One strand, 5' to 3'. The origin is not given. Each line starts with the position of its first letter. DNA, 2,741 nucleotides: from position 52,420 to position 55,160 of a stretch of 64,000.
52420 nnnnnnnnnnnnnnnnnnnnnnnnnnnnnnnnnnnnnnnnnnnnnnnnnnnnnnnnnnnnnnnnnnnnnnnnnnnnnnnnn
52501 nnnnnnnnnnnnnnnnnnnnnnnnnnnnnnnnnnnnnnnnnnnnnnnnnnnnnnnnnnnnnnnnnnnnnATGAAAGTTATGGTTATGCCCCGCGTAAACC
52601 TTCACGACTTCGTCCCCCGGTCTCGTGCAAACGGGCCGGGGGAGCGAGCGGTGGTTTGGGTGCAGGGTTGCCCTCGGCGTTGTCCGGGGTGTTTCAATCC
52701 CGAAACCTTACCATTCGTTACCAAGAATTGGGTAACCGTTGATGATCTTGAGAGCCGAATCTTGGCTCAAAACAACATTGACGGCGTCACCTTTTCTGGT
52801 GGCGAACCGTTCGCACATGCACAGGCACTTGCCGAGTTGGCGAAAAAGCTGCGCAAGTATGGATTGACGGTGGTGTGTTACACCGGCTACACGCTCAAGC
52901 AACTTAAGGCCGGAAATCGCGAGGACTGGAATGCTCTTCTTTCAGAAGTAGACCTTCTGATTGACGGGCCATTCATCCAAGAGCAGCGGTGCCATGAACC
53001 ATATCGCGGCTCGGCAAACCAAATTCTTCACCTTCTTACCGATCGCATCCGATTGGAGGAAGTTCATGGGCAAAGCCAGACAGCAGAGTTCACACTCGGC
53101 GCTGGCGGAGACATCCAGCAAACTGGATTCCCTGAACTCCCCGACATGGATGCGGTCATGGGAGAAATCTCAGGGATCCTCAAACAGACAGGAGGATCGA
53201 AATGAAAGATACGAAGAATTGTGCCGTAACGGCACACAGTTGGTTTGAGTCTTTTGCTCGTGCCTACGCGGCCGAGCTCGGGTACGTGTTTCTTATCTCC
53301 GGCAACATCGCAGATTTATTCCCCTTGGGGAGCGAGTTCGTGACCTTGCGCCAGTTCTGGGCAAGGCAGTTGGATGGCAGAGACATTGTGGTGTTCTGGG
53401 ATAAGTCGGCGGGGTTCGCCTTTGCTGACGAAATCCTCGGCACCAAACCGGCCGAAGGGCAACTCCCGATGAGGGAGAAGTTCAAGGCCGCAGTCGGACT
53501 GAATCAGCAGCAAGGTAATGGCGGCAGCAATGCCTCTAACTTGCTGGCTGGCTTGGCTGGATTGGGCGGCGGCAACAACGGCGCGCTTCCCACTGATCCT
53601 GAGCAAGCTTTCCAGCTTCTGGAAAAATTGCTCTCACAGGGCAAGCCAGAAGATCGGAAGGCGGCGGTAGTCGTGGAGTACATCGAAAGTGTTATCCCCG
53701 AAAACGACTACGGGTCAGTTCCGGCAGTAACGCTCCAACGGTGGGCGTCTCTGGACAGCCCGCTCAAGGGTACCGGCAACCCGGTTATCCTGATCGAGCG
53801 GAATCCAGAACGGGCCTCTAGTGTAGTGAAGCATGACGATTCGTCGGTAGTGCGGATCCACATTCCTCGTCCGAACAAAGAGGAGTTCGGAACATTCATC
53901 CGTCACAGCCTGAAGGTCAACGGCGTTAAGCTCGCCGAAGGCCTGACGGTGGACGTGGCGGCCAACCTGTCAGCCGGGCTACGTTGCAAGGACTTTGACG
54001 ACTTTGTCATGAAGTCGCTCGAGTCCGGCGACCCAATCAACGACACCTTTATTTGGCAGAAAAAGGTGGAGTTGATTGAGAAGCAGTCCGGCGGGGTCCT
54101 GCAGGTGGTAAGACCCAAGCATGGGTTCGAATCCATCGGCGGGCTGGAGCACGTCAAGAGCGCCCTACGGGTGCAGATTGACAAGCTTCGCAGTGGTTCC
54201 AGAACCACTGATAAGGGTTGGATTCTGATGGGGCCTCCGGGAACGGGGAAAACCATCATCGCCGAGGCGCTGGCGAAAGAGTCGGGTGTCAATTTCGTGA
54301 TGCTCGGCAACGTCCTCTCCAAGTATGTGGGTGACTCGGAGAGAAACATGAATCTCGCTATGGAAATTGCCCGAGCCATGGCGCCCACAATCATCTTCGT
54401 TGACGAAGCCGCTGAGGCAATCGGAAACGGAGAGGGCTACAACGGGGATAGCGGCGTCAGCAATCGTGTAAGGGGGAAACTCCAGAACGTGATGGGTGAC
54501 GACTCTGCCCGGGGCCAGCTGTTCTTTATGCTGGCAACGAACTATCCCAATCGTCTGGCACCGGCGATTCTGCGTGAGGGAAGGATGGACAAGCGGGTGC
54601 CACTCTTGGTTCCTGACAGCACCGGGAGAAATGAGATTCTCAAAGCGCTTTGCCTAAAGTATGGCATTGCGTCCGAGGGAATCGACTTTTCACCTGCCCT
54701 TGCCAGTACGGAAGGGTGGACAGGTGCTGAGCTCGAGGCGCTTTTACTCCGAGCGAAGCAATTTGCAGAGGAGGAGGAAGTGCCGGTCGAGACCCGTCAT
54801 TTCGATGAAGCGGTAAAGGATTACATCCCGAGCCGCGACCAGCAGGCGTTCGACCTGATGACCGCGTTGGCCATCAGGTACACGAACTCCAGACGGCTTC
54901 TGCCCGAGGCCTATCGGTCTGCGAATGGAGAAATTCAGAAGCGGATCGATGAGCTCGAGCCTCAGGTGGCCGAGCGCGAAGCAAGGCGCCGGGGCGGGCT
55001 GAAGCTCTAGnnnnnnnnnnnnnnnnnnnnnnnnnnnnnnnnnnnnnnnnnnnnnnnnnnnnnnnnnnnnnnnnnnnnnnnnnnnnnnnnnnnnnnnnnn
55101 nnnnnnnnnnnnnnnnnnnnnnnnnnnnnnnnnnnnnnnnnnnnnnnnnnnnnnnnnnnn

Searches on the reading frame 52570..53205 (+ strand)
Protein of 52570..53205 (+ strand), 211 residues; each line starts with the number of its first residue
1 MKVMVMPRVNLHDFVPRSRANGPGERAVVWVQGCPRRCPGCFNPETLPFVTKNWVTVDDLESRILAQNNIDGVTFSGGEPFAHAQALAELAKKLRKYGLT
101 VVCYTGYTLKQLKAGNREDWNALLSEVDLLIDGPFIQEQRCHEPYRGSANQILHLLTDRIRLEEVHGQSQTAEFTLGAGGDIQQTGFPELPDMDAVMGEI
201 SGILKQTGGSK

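Call 9: search_protein_families(library=pfam, proteins=[window:52570-53205:+], max_evalue=0.01)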
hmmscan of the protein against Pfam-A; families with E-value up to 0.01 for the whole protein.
window:52570-53205:+ (211 aa): 2 families
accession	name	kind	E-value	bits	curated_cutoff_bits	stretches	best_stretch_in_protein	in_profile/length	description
PF13353.11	Fer4_12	-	1.3e-35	123.1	22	1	20-154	1-137/137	4Fe-4S single cluster domain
PF04055.27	Radical_SAM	-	3.2e-09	37.6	29.5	1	30-109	3-88/166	Radical SAM superfamily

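Call 44: search_protein_families(library=phrogs, proteins=[window:52570-53205:+], max_evalue=0.001)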
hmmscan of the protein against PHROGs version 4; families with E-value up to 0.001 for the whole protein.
window:52570-53205:+ (211 aa): 3 families
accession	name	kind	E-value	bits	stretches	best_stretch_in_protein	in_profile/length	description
phrog_626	-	DNA, RNA and nucleotide metabolism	1.2e-32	113.8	1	10-160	2-157/164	anaerobic ribonucleotide reductase small subunit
phrog_2076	-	moron, auxiliary metabolic gene and host takeover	2.6e-06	28.1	1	28-109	35-124/247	QueE-like radical SAM domain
phrog_20267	-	DNA, RNA and nucleotide metabolism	0.00036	21.3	1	105-153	3-45/61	anaerobic ribonucleoside reductase small subunit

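Call 45: search_protein_families(library=ncbifam, proteins=[window:52570-53205:+], max_evalue=0.001)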
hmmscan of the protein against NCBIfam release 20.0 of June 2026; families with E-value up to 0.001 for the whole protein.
window:52570-53205:+ (211 aa): 18 families
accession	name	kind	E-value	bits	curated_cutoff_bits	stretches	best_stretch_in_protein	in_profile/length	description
TIGR02491.1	NrdG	equivalog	5.8e-31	107.5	126.1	1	11-154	2-151/154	anaerobic ribonucleoside-triphosphate reductase activating protein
NF008335.0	PRK11121.1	equivalog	9.7e-20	70.9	199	1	10-156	2-153/154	anaerobic ribonucleoside-triphosphate reductase-activating protein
TIGR02493.1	PFLA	equivalog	7.3e-16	58.3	231.75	1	19-131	10-123/235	pyruvate formate-lyase-activating protein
TIGR02826.1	RNR_activ_nrdG3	equivalog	6.7e-15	55.2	151.7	1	29-164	20-146/148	anaerobic ribonucleoside-triphosphate reductase activating protein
TIGR04041.1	activase_YjjW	hypoth_equivalog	2.5e-14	53.4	250.2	2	13-47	6-40/276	YjjW family glycine radical enzyme activase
TIGR02494.1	PFLE_PFLC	subfamily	4.1e-14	52.5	174.35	2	67-156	121-205/293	glycyl-radical enzyme activating protein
TIGR02495.1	NrdG2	equivalog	3.8e-13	49.2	131.15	1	13-105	4-97/193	anaerobic ribonucleoside-triphosphate reductase activating protein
TIGR04003.1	rSAM_BssD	equivalog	6.3e-12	45.3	496.45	2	19-46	11-38/314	[benzylsuccinate synthase]-activating enzyme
NF043069.1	T4HPD_activ_SAM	equivalog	7.4e-12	45.2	425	2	64-153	118-201/299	trans-4-hydroxy-L-proline dehydratase activase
NF033717.2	HPDL_rSAM_activ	equivalog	3.4e-10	39.7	420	1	18-48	13-43/311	4-hydroxyphenylacetate decarboxylase activase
NF048008.1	SfplDhtActHpfHKleb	equivalog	4.6e-09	36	500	0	21-48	12-39/308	(2S)-3-sulfopropanediol dehydratase activating enzyme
NF007483.0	PRK10076.1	equivalog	7.5e-09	35.2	326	1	18-47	31-60/292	[formate-C-acetyltransferase]-activating enzyme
NF048010.1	SfplDhtActHpsHDes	equivalog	1.1e-08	34.3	430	1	20-46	17-43/298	(2S)-3-sulfopropanediol dehydratase activating enzyme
NF008356.0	PRK11145.1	equivalog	1.3e-08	34.4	375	1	11-105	7-106/246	pyruvate formate lyase 1-activating protein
NF033719.1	ind_deCO2_activ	equivalog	1.8e-08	34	425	1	18-46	10-38/302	indoleacetate decarboxylase activase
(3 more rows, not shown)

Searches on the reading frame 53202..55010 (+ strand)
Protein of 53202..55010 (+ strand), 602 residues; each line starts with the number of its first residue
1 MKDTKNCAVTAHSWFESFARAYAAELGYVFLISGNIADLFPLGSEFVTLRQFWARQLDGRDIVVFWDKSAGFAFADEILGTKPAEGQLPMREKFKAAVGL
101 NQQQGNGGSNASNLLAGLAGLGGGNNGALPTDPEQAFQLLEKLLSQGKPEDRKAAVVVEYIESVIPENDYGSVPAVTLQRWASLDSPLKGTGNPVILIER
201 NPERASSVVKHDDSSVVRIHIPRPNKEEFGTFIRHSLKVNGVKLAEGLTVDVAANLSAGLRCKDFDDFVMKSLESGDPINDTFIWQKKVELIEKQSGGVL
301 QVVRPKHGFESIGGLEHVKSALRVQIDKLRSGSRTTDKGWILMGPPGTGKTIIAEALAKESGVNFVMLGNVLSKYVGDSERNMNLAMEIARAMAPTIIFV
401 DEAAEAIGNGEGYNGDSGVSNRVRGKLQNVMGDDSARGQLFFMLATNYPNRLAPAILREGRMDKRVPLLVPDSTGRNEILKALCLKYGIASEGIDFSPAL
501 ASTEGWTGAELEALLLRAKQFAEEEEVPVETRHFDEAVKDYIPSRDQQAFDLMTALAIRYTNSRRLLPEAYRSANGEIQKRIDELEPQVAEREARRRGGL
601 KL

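Call 9: search_protein_families(library=pfam, proteins=[window:53202-55010:+], max_evalue=0.01)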
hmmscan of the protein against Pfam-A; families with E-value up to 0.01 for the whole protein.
window:53202-55010:+ (602 aa): 10 families
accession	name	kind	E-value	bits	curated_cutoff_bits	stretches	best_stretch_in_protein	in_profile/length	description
PF00004.35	AAA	-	3.5e-27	95.9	21.2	1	341-466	2-127/131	ATPase family associated with various cellular activities (AAA)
PF05496.18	RuvB_N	-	1.4e-06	28.6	27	1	304-402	2-92/159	Holliday junction DNA helicase RuvB P-loop domain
PF13207.12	AAA_17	-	0.00012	22.8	27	1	343-409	1-67/136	AAA domain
PF13191.12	AAA_16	-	0.0011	19.9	32.6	0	321-361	11-48/167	AAA ATPase domain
PF13521.12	AAA_28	-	0.0013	19.4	27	1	341-385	3-45/164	AAA domain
PF01695.23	IstB_IS21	-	0.0013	18.7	24.1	1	325-402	79-161/238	IstB-like ATP binding protein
PF13238.12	AAA_18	-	0.0022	18.9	29.4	1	341-377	2-33/128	AAA domain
PF13671.12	AAA_33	-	0.0031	18.3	27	1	340-384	2-46/143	AAA domain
PF06068.19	TIP49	-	0.0044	16.7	23.8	1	310-368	24-83/347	TIP49 P-loop domain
PF17862.7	AAA_lid_3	-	0.0064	16.5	27.2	0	502-529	10-37/45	AAA+ lid domain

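Call 44: search_protein_families(library=phrogs, proteins=[window:53202-55010:+], max_evalue=0.001)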
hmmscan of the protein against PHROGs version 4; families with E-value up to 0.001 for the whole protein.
window:53202-55010:+ (602 aa): 13 families
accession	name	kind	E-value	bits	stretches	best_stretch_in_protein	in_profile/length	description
phrog_8638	-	unknown function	9.1e-45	154.3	1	213-545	170-517/568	-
phrog_30773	-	unknown function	8.4e-29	101.4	1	314-539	167-402/666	-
phrog_3757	-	unknown function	3.3e-25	90.3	1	325-539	114-325/367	-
phrog_9172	-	unknown function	1.2e-21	78.1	1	324-487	95-261/509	-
phrog_10401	-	other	1.6e-17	64.5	1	334-488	457-604/667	ATPase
phrog_7485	-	unknown function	4e-08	33.6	0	442-467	333-358/430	-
phrog_168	-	DNA, RNA and nucleotide metabolism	2.1e-06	28.7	1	340-457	45-148/314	clamp loader of DNA polymerase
phrog_10440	-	unknown function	9.6e-06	25.3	1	338-509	233-390/483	-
phrog_4339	-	unknown function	9.7e-06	26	1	292-414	281-374/552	-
phrog_11838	-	DNA, RNA and nucleotide metabolism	1.1e-05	25.9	1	304-368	12-71/420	clamp loader of DNA polymerase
phrog_5846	-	DNA, RNA and nucleotide metabolism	5.1e-05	23.7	1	304-403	11-103/380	clamp loader of DNA polymerase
phrog_2107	-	other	0.00042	21.1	1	342-386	8-54/201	thymidylate kinase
phrog_4871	-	other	0.00058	19.4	0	333-427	209-317/764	ATP-dependent protease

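Call 45: search_protein_families(library=ncbifam, proteins=[window:53202-55010:+], max_evalue=0.001)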
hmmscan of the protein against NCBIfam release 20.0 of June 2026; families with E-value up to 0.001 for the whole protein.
window:53202-55010:+ (602 aa): 24 families
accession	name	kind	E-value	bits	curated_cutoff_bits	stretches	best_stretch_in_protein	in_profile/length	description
TIGR01243.1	CDC48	subfamily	3.5e-37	128.1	802.65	1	303-523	446-673/733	CDC48 family AAA ATPase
NF003069.1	PRK03992.1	subfamily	2.1e-33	116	500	1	304-540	125-371/379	proteasome-activating nucleotidase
TIGR01242.2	TIGR01242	subfamily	4.5e-32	111.4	500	1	304-541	108-355/362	proteasome-activating nucleotidase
TIGR01241.2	FtsH_fam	equivalog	7.5e-29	100.9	600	1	304-540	156-401/598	ATP-dependent zinc metalloprotease FtsH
NF047747.1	PrtsmActNtasePan2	equivalog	2e-27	96.5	700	1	272-538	110-389/397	proteasome-activating nucleotidase Pan2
NF041006.2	cell_div_CdvC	equivalog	6.6e-27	94.4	650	1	298-548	91-356/370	cell division protein CdvC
NF047748.1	PrtsmActNtasePan1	equivalog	2.5e-25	89.3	750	1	304-540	142-388/405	proteasome-activating nucleotidase Pan1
NF008004.0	PRK10733.1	equivalog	1.2e-24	86.3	1008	1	308-529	150-379/644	ATP-dependent zinc metalloprotease FtsH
NF042959.1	IteA_antiphage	equivalog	1.9e-17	63.5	510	1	326-520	114-302/367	anti-phage ATPase IteA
TIGR03689.1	pup_AAA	equivalog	1.5e-16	60.2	504.75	1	304-482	176-376/512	proteasome ATPase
TIGR03922.1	T7SS_EccA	equivalog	2.6e-07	29.6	466.65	1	316-418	289-399/557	type VII secretion AAA-ATPase EccA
NF003229.0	PRK04195.1-5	equivalog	3.4e-07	29.3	280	1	304-368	12-75/413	replication factor C large subunit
NF000868.0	PRK00080.1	equivalog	4.7e-07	29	282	1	301-402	17-110/330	Holliday junction branch migration DNA helicase RuvB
NF003230.0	PRK04195.1-6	equivalog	4.6e-06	25.6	441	1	304-368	9-70/494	replication factor C large subunit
TIGR00635.1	ruvB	equivalog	9.3e-06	24.9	299.05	1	312-402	6-89/305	Holliday junction branch migration DNA helicase RuvB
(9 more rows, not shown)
